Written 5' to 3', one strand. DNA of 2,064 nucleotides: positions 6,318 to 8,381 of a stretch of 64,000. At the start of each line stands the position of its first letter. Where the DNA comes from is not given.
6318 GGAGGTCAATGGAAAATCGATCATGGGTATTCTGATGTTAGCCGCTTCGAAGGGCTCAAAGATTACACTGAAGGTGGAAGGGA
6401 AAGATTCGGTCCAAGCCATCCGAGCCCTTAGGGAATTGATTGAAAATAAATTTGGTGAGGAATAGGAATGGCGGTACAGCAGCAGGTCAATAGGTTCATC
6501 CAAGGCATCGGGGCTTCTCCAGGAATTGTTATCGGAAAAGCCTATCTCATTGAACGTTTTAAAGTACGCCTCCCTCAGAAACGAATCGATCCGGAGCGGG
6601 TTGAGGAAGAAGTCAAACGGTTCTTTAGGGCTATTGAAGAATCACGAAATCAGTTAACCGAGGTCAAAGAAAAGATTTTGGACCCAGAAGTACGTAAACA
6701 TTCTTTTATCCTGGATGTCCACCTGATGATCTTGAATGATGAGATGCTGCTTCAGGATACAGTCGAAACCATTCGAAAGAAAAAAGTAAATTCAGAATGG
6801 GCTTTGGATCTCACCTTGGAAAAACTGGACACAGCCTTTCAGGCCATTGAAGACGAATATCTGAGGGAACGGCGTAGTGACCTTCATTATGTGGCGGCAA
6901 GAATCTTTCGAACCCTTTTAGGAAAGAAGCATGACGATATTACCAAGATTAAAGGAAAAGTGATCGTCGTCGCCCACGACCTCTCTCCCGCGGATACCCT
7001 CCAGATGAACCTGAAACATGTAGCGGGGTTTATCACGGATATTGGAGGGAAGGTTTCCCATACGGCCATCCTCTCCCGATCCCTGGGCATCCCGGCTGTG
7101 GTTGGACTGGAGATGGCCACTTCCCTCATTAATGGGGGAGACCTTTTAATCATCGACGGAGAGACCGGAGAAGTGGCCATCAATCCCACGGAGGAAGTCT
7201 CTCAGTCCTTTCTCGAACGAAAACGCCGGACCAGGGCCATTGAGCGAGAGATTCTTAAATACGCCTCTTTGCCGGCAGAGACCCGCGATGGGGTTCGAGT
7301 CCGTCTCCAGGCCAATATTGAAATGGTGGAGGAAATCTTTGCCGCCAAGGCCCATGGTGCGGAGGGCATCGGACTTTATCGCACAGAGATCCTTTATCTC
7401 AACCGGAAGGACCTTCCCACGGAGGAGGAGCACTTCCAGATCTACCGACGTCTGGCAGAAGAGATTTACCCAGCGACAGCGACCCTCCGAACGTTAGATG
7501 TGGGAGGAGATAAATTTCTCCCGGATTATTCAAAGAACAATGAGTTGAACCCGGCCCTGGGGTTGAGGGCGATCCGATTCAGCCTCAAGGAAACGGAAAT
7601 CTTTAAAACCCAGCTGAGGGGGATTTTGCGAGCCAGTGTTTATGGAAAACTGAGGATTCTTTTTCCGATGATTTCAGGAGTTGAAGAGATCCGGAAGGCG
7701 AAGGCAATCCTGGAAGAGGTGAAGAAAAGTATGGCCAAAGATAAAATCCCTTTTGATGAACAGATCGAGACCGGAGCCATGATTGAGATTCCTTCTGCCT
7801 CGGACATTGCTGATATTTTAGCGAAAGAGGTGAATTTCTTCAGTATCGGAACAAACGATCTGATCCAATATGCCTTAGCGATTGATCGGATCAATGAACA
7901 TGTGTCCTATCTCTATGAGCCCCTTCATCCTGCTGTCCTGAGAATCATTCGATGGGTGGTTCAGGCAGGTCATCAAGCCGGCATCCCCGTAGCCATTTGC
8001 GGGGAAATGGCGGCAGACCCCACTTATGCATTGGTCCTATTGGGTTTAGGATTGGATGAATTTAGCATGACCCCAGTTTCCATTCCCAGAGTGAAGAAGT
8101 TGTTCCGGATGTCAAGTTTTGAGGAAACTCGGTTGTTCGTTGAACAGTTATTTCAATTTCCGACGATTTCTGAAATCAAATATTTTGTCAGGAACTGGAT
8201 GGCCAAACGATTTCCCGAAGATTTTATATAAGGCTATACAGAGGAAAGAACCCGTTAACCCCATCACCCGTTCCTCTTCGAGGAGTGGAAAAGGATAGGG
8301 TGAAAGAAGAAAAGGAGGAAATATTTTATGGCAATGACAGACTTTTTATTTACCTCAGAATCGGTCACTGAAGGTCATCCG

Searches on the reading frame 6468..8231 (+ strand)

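Call 60: search_protein_families(library=pfam, proteins=[window:6468-8231:+], max_evalue=0.00001)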
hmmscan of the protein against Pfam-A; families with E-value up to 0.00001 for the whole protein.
window:6468-8231:+ (587 aa): 3 families
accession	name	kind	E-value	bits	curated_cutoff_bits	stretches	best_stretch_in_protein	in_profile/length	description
PF02896.24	PEP-utilizers_C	-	2.7e-108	362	22.8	1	264-548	6-290/293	PEP-utilising enzyme, PEP-binding domain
PF05524.18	PEP-utilisers_N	-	9.8e-33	113.3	24.4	1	12-135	1-121/121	PEP-utilising enzyme, N-terminal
PF00391.29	PEP-utilizers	-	1.8e-25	88.8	23.1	1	163-234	3-72/72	PEP-utilising enzyme, mobile domain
